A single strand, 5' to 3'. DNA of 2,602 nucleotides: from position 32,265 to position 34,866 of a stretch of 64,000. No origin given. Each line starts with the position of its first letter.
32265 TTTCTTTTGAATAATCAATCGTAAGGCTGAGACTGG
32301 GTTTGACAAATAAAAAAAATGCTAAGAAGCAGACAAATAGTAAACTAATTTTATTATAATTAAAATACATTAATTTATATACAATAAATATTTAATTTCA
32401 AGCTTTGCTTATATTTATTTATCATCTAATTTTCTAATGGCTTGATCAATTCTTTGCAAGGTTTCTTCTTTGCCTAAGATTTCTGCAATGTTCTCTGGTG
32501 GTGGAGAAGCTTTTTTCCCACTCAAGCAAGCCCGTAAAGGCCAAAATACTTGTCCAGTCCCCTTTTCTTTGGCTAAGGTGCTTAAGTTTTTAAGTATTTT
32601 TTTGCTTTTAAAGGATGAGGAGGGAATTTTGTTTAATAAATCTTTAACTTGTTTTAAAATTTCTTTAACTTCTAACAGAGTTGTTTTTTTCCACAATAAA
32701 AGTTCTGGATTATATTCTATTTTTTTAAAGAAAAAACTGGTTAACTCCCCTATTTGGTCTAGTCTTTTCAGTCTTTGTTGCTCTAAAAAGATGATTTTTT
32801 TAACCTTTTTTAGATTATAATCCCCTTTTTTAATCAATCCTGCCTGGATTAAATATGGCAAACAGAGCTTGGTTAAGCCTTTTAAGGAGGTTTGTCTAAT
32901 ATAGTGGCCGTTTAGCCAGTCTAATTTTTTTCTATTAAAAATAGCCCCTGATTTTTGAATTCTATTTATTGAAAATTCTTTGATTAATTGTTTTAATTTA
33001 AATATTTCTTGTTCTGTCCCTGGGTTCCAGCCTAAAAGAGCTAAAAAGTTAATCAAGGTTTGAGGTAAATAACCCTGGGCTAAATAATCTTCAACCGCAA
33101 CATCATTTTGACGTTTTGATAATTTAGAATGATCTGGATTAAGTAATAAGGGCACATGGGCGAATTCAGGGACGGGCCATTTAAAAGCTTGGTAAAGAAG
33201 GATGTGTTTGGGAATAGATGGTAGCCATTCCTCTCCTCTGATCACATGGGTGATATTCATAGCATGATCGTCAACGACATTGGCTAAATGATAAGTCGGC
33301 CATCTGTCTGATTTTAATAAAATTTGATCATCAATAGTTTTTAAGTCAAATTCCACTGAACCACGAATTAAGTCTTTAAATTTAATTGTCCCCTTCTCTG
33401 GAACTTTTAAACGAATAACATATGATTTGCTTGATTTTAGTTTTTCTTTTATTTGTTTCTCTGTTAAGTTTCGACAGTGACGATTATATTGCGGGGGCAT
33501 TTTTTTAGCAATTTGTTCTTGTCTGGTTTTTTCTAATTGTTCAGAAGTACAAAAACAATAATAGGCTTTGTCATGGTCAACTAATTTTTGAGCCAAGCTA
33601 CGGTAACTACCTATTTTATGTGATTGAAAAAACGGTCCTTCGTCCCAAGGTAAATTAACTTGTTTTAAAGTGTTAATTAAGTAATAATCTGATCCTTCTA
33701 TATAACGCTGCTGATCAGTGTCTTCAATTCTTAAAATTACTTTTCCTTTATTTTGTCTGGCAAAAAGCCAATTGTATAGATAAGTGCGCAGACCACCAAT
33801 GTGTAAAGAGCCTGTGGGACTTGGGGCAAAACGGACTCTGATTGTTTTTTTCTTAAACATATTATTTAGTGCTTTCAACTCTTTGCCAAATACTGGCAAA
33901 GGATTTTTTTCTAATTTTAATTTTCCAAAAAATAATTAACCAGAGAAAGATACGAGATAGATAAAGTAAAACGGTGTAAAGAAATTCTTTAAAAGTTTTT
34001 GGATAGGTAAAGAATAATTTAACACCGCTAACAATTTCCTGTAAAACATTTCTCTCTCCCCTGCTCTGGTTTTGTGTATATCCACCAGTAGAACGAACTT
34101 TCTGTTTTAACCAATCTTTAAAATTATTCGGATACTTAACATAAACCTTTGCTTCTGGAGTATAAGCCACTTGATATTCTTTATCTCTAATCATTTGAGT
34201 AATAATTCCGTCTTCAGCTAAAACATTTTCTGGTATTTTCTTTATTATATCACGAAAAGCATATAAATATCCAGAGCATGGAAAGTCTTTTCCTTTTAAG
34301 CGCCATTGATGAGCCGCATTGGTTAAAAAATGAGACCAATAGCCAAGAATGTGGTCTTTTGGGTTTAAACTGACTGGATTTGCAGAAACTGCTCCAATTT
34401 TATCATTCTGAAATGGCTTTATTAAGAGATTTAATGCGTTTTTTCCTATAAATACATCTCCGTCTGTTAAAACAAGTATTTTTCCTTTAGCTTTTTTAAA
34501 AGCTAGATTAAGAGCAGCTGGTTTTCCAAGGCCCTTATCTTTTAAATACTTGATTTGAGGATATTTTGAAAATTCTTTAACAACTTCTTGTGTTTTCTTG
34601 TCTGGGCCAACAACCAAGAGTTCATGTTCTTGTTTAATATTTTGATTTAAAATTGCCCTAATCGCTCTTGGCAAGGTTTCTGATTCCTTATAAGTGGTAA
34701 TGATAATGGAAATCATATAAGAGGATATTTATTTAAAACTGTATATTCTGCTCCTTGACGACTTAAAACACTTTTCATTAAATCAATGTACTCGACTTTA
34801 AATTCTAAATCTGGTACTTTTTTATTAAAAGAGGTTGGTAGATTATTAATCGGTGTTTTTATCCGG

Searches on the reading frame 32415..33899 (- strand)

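Call 23: search_protein_families(library=pfam, proteins=[window:32415-33899:-], max_evalue=0.001)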
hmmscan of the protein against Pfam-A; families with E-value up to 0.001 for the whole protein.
window:32415-33899:- (494 aa): 2 families
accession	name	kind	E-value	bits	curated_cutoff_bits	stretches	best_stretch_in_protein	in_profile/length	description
PF00749.27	tRNA-synt_1c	-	1.1e-106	356.8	23.4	1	20-328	2-314/314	tRNA synthetases class I (E and Q), catalytic domain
PF19269.4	Anticodon_2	-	9.7e-26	91.3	23.6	1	343-488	3-141/141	Anticodon binding domain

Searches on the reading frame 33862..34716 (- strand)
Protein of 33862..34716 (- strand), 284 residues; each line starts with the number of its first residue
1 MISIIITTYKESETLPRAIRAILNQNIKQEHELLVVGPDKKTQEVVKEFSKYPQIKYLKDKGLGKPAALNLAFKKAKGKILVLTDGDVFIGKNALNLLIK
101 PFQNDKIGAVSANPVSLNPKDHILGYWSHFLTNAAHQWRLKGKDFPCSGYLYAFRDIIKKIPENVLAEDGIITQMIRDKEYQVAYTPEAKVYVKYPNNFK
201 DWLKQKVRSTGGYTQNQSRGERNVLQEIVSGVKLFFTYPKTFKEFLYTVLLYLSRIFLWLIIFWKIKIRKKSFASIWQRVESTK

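Call 49: search_protein_families(library=pfam, proteins=[window:33862-34716:-], max_evalue=0.00001)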
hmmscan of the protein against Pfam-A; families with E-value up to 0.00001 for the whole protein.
window:33862-34716:- (284 aa): 4 families
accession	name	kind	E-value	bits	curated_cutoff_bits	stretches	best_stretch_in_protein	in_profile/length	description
PF00535.33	Glycos_transf_2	-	2.2e-20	73.7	23.3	1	3-159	1-165/168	Glycosyl transferase family 2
PF13641.12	Glyco_tranf_2_3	-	1.2e-18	68.4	27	1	2-211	3-229/230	Glycosyltransferase like family 2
PF13506.12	Glyco_transf_21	-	5.5e-08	32.9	21.7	1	67-196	20-157/174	Glycosyl transferase family 21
PF13632.12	Glyco_trans_2_3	-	4.2e-07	30.4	27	1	83-260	4-184/198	Glycosyl transferase family group 2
